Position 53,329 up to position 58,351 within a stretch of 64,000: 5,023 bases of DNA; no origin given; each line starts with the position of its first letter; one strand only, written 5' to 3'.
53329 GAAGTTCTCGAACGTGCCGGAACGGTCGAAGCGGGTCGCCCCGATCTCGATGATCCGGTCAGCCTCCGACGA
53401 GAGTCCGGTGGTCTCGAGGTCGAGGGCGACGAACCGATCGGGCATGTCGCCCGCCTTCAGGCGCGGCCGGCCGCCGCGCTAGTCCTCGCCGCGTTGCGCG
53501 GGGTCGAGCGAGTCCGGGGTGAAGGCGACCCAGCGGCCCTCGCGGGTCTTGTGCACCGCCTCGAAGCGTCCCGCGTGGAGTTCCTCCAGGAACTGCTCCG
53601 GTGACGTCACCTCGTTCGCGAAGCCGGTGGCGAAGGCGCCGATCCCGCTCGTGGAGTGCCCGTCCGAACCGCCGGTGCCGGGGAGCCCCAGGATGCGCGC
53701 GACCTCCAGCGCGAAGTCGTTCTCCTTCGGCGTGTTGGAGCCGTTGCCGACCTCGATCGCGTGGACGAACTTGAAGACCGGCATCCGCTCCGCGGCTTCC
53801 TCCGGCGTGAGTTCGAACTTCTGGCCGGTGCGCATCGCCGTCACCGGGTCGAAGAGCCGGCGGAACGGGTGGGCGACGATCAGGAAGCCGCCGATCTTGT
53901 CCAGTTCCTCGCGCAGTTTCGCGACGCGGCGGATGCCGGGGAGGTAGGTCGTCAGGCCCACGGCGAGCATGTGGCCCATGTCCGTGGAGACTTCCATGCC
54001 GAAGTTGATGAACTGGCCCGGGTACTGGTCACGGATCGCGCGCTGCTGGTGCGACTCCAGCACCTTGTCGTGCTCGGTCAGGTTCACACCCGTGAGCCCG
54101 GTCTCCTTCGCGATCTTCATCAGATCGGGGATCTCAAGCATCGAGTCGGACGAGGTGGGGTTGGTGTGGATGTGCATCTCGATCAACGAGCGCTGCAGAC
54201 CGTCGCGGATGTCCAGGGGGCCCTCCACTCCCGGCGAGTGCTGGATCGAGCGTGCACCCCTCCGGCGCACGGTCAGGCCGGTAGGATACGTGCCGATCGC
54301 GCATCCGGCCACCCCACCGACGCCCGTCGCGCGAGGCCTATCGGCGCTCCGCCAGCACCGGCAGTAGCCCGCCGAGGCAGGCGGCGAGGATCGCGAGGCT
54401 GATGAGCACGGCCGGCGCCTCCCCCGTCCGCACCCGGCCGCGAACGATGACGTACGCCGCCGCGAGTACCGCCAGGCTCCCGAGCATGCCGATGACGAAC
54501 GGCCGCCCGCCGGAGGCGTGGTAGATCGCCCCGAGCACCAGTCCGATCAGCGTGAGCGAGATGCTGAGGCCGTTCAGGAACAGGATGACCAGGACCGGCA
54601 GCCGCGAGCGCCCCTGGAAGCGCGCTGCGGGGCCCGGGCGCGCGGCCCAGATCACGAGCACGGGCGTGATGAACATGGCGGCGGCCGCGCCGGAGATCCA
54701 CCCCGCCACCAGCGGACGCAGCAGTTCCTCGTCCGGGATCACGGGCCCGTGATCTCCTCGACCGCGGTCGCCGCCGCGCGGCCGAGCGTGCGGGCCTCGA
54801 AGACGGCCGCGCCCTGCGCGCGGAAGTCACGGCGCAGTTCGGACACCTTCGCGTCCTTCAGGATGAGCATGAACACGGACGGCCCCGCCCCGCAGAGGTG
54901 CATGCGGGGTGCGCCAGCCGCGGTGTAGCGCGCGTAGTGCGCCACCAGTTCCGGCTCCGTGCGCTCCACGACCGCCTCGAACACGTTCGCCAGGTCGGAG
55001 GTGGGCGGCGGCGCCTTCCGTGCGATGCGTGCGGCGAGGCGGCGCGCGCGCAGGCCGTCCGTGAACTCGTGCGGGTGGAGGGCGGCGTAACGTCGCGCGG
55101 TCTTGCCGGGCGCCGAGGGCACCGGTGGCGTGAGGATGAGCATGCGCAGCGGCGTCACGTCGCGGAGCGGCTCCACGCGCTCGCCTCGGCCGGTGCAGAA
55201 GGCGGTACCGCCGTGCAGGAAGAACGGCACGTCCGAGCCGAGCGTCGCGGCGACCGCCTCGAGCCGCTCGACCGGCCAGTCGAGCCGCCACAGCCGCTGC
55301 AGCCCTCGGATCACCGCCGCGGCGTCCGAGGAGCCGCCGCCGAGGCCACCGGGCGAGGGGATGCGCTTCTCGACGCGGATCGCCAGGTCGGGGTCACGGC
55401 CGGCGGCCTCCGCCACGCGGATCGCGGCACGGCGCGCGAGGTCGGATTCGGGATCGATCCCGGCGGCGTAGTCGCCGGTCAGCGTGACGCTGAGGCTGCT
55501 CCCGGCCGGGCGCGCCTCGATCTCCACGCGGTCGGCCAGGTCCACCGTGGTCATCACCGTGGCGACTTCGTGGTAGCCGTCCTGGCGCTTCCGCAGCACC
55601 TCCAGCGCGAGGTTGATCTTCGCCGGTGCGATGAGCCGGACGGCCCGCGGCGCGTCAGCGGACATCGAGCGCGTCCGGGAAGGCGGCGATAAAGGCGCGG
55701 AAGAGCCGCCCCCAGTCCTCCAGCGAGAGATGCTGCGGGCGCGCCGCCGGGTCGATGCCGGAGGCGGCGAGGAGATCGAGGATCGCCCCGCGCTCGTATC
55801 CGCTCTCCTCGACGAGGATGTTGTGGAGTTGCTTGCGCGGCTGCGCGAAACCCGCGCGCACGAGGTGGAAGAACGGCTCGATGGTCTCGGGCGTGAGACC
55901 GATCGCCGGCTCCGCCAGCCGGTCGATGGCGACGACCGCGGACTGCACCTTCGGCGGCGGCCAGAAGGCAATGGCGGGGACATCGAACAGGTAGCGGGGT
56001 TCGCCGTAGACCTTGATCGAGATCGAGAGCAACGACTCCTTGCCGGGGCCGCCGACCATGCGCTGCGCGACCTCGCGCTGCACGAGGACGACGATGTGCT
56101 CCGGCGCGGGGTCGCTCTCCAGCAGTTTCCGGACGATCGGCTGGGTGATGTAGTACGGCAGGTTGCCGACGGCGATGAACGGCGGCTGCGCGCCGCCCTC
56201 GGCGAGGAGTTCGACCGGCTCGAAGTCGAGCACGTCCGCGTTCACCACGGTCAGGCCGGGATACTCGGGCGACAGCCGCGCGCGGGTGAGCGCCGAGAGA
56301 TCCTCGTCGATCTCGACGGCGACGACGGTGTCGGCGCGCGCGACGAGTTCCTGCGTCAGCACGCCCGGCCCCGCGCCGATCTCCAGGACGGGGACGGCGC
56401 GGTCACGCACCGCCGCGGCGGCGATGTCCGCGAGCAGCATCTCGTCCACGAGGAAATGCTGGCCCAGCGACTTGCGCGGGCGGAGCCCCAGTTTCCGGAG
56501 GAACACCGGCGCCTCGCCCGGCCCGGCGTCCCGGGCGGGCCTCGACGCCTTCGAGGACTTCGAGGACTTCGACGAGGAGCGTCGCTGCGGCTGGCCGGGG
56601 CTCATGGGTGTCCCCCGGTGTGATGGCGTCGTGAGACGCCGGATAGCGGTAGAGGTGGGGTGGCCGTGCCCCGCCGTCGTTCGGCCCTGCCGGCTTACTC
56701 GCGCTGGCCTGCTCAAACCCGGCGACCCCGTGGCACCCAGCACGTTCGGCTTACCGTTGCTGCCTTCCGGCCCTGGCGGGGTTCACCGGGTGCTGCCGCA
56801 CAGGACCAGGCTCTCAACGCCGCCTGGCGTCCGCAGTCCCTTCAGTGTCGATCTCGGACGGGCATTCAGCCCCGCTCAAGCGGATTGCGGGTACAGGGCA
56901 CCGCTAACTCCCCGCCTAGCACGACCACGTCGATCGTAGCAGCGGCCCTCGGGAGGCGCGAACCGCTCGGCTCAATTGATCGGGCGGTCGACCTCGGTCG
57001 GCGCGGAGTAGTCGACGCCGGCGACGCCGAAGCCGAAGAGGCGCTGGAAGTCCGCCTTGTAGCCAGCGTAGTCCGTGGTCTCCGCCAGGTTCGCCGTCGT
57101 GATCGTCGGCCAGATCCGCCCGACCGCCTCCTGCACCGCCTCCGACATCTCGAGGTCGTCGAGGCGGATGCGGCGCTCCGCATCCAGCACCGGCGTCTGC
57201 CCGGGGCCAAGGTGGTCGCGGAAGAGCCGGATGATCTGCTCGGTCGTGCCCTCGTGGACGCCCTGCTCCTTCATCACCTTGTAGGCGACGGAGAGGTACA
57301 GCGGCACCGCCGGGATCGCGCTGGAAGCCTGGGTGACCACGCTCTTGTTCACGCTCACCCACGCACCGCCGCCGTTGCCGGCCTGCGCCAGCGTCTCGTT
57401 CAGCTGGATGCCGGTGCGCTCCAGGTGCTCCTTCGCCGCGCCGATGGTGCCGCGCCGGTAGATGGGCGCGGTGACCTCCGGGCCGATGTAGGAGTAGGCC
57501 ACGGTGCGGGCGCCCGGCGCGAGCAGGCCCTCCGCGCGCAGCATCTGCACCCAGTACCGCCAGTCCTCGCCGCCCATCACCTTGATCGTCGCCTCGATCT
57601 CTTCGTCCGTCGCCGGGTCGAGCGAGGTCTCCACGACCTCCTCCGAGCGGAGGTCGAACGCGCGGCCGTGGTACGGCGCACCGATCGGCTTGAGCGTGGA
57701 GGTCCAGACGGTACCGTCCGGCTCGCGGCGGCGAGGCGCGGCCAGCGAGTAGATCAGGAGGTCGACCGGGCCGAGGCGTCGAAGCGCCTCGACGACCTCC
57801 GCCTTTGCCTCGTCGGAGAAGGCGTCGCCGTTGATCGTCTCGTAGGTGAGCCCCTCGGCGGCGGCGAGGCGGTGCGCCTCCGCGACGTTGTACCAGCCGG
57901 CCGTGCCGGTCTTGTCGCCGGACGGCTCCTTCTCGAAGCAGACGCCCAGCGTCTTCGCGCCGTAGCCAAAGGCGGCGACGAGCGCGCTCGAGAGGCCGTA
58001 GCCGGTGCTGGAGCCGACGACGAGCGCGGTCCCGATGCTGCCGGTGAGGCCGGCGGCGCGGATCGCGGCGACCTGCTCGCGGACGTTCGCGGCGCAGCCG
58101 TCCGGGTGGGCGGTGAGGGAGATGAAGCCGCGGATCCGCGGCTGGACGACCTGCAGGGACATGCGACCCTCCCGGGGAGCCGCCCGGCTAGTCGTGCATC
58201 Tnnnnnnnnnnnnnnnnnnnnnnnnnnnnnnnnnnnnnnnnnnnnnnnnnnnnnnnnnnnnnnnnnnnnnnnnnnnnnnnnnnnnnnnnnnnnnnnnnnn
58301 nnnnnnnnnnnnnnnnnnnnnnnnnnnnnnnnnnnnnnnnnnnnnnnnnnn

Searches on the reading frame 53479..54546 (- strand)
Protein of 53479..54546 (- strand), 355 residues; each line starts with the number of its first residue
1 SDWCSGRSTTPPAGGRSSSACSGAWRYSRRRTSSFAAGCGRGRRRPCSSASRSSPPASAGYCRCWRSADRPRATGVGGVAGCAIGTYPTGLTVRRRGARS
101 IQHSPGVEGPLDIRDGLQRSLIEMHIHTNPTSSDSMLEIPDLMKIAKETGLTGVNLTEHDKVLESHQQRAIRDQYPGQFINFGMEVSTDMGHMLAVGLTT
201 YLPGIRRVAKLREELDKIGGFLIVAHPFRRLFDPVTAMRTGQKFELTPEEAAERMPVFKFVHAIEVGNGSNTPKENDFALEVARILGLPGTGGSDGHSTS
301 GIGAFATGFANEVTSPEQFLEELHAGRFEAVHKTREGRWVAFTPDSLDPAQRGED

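Call 53: search_protein_families(library=pfam, proteins=[window:53479-54546:-], max_evalue=0.001)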
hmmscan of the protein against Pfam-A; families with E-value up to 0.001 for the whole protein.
window:53479-54546:- (355 aa): 2 families
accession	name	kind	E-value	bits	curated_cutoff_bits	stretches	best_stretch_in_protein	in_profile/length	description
PF13263.12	PHP_C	-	2.2e-13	49.9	21.3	1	274-327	2-55/56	PHP-associated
PF02811.25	PHP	-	0.00033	21.5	26.4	1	124-168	2-41/164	PHP domain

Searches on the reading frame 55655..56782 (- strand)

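Call 53: search_protein_families(library=pfam, proteins=[window:55655-56782:-], max_evalue=0.001)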
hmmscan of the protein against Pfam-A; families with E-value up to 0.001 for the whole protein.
window:55655-56782:- (375 aa): 2 families
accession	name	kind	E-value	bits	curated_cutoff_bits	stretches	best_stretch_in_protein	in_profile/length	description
PF00398.26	RrnaAD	-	3e-51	174.5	24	1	102-363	4-260/263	Ribosomal RNA adenine dimethylase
PF13649.12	Methyltransf_25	-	3.9e-06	27.9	27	1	132-188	1-59/97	Methyltransferase domain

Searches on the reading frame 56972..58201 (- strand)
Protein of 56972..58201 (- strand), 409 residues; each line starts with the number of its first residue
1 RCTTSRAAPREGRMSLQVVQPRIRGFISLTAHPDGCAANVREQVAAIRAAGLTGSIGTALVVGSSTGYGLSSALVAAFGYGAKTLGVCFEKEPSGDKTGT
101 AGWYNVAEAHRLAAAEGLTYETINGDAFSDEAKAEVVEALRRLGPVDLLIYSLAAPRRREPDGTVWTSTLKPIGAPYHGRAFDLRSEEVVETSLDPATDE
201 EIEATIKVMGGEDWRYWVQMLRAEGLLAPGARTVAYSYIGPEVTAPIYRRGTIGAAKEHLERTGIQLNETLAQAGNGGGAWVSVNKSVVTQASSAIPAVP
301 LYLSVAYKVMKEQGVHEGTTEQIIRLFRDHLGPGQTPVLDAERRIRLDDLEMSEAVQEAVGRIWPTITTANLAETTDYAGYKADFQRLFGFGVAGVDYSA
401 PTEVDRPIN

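Call 53: search_protein_families(library=pfam, proteins=[window:56972-58201:-], max_evalue=0.001)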
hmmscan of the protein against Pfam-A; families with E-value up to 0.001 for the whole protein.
window:56972-58201:- (409 aa): 3 families
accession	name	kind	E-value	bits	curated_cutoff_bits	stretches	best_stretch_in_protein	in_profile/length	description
PF12241.14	Enoyl_reductase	-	2.7e-97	325.2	22.1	1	97-331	1-235/236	Trans-2-enoyl-CoA reductase catalytic region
PF12242.14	Eno-Rase_NADH_b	-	1.9e-27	95.3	23.4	1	18-94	1-78/79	NAD(P)H binding domain of trans-2-enoyl-CoA reductase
PF07055.18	Eno-Rase_FAD_bd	-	3.2e-26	91.9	25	1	339-400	1-62/64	Enoyl reductase FAD binding domain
